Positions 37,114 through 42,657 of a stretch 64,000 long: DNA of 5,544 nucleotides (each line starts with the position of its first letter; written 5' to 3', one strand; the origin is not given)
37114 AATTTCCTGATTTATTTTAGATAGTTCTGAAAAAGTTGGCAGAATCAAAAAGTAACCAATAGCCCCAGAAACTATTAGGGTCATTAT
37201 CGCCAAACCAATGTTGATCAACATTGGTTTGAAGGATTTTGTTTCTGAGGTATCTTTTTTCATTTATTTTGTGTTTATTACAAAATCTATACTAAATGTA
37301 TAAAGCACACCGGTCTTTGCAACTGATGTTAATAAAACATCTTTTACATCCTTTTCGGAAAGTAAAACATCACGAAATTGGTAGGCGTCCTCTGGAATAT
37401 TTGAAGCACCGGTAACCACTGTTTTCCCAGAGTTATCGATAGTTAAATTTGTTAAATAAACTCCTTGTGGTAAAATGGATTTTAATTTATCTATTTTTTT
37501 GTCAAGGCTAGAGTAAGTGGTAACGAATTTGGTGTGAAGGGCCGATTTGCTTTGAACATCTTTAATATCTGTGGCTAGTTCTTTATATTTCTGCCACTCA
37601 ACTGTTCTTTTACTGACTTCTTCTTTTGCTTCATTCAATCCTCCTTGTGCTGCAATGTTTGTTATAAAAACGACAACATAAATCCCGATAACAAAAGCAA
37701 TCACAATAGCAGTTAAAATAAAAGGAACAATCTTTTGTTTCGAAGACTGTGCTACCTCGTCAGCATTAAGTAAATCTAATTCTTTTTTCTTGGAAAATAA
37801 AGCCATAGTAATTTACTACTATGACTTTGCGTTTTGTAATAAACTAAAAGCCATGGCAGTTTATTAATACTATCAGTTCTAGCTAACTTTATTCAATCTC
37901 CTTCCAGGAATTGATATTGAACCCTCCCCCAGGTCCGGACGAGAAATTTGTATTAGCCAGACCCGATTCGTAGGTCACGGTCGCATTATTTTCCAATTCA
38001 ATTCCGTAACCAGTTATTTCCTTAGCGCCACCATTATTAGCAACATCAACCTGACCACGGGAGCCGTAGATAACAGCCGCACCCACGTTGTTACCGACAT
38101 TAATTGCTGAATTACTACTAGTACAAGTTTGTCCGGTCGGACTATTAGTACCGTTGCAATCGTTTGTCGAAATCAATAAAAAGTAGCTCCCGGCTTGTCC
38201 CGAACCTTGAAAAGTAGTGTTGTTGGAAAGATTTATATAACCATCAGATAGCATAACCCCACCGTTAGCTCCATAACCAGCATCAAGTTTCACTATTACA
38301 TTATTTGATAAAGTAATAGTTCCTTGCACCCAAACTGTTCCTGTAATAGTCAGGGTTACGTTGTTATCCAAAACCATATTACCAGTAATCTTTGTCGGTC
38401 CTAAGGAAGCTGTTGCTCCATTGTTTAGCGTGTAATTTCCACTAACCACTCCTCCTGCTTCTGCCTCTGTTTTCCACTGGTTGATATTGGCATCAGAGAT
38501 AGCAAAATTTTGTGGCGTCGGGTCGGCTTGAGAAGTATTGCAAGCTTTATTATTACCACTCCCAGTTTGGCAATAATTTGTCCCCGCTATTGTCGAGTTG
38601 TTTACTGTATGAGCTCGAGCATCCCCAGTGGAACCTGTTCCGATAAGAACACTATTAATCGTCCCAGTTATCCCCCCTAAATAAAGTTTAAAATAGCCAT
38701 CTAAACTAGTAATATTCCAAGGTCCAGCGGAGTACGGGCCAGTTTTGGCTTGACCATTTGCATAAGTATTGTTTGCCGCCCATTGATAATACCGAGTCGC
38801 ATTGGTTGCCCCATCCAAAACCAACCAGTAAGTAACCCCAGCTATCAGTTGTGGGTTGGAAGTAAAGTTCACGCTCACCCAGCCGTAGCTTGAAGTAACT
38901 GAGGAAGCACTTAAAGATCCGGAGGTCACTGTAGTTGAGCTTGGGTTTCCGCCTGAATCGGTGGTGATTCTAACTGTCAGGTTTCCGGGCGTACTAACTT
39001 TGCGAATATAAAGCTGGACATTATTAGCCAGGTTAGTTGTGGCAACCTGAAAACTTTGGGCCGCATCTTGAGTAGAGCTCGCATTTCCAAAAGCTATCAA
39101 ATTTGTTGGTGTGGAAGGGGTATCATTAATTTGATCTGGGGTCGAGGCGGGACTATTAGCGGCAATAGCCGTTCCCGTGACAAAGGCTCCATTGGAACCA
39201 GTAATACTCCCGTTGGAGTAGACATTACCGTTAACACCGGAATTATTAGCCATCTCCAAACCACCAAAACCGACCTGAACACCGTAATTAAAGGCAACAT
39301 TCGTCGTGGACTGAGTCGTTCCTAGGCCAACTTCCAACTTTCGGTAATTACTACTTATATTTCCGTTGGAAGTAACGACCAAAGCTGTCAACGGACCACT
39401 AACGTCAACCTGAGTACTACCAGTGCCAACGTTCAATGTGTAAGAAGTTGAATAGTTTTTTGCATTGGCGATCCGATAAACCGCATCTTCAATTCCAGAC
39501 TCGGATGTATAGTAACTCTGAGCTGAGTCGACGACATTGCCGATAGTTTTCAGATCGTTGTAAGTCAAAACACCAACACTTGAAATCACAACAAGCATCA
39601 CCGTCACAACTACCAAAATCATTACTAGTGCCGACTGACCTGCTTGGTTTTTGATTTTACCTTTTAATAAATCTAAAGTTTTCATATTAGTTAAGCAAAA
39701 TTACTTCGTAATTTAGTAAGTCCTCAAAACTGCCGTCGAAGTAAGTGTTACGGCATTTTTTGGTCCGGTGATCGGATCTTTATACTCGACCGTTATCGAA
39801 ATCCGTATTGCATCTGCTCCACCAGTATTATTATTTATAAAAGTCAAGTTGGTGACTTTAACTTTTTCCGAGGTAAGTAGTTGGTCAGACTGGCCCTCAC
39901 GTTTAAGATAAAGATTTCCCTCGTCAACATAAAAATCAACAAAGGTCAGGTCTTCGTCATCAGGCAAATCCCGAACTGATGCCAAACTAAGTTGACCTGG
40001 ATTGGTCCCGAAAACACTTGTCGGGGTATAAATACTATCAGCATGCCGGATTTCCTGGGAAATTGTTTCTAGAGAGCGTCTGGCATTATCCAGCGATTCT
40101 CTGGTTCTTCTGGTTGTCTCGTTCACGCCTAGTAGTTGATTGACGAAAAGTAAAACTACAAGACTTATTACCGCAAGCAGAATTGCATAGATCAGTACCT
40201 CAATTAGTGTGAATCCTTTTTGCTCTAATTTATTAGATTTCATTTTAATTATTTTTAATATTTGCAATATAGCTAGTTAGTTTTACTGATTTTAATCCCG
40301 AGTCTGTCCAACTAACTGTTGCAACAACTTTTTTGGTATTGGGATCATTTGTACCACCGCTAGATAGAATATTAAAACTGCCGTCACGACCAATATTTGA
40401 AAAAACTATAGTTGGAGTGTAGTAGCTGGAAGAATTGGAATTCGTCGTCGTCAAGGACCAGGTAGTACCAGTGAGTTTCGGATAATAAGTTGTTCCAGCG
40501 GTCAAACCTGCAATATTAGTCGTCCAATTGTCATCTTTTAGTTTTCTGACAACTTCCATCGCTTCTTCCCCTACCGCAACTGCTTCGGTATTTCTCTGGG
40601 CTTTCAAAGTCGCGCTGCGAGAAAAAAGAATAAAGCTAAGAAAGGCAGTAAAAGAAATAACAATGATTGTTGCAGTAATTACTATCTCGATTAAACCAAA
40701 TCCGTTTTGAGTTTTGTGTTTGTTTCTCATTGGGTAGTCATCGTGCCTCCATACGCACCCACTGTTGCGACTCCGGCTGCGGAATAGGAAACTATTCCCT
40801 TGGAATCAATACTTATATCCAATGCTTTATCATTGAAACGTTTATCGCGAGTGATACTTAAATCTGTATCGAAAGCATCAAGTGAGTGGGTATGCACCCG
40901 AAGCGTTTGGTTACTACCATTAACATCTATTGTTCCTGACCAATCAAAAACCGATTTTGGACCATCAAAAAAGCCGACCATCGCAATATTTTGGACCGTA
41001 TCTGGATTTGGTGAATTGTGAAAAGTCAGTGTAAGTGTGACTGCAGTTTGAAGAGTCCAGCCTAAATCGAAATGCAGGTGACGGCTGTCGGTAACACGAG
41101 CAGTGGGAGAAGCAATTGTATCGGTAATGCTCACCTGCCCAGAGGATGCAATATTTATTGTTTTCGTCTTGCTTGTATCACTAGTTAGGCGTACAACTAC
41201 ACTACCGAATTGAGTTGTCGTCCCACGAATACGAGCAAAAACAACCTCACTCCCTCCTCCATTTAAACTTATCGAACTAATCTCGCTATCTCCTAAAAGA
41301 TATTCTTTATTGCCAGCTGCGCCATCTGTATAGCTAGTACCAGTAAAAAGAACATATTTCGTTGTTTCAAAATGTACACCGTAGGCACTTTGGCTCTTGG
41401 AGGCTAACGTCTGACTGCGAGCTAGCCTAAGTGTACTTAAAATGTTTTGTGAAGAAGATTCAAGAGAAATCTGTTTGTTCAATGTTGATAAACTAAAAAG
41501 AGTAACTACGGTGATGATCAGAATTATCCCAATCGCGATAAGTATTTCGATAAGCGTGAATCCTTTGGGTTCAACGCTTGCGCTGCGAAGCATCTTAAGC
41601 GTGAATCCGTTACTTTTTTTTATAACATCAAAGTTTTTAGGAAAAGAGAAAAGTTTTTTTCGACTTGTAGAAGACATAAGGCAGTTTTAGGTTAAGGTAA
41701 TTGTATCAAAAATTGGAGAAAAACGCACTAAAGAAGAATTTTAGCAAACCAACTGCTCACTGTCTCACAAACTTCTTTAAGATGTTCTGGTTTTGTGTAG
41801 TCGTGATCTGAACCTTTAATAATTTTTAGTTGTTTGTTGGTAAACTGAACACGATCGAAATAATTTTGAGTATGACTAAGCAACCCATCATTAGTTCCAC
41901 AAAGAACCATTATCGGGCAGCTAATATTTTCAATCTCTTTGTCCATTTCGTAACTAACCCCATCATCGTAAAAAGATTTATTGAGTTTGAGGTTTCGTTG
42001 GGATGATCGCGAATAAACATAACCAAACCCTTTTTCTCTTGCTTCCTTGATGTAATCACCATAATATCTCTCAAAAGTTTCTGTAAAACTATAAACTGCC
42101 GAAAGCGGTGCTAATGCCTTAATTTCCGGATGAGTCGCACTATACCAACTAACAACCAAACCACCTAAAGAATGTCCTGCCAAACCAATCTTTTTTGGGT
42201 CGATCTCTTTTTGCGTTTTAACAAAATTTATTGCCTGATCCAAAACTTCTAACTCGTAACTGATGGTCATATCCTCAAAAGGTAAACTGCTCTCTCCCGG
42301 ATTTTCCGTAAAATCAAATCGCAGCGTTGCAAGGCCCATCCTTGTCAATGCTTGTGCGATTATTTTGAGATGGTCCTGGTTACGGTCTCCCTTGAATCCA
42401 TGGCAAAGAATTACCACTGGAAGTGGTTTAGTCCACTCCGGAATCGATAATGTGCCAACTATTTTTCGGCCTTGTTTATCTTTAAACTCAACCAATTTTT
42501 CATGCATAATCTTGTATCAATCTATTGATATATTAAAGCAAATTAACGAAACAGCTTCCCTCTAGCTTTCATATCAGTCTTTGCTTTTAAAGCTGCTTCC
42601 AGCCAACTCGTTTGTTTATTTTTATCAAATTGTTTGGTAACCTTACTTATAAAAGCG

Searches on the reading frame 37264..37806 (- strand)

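Call 80: search_protein_families(library=pfam, max_evalue=0.00001, proteins=[window:37264-37806:-])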
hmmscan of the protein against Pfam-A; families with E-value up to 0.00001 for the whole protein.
window:37264-37806:- (180 aa): 1 family
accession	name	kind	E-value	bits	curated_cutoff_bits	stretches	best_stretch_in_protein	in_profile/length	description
PF05137.18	PilN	-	4.6e-06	27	22.8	0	106-176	4-77/78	Fimbrial assembly protein (PilN)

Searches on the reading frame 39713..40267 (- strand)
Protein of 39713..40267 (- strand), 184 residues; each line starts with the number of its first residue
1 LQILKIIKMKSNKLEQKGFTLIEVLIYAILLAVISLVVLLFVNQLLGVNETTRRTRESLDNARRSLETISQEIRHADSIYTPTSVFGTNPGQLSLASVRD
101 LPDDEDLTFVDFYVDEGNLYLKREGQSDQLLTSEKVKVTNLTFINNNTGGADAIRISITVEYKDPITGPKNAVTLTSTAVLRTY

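Call 80: search_protein_families(library=pfam, max_evalue=0.00001, proteins=[window:39713-40267:-])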
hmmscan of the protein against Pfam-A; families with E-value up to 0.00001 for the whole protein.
window:39713-40267:- (184 aa): 1 family
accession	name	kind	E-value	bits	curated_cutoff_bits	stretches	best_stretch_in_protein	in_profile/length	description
PF07963.17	N_methyl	-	8.9e-06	25.5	21.2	0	16-39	4-27/27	Prokaryotic N-terminal methylation motif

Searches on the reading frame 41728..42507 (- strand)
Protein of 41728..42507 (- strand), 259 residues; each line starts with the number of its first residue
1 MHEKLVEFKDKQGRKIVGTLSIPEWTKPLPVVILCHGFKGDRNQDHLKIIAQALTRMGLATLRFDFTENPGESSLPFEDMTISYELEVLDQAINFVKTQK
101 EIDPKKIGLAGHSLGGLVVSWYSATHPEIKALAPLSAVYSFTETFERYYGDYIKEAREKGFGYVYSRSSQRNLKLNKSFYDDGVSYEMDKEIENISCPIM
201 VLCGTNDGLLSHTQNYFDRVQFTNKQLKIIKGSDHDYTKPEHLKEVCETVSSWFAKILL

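Call 79: search_protein_families(library=pfam, max_evalue=0.00001, proteins=[window:41728-42507:-])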
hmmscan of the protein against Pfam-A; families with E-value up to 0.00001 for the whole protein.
window:41728-42507:- (259 aa): 11 families
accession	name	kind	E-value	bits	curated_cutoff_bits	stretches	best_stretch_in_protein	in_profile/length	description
PF00561.26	Abhydrolase_1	-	4.6e-14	53.1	25.8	1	30-137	1-102/245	alpha/beta hydrolase fold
PF12146.15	Hydrolase_4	-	1.2e-11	44.8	27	0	27-143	2-115/239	Serine aminopeptidase, S33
PF00326.27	Peptidase_S9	-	2.4e-10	40.7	22.6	1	92-258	51-210/213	Prolyl oligopeptidase family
PF01738.24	DLH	-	1.6e-09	38.1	21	1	18-134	3-126/217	Dienelactone hydrolase family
PF05057.20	DUF676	-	9e-09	35.6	20.3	1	31-120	7-93/217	Putative serine esterase (DUF676)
PF20408.4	Abhydrolase_11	-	1.3e-08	35.3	27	0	31-131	4-101/193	Alpha/beta hydrolase domain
PF12695.13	Abhydrolase_5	-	1.4e-07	31.8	27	0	104-136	56-88/164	Alpha/beta hydrolase family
PF08840.17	BAAT_C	-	1.5e-07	32.2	20.9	1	85-220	2-140/210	BAAT / Acyl-CoA thioester hydrolase C terminal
PF12697.13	Abhydrolase_6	-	2.4e-06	28.8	26.3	0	32-238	1-207/217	Alpha/beta hydrolase family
PF06500.17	FrsA-like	-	5.4e-06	25.9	22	1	5-138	170-299/414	Esterase FrsA-like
PF05448.18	AXE1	-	6.5e-06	25.6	21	0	91-148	162-216/321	Acetyl xylan esterase (AXE1)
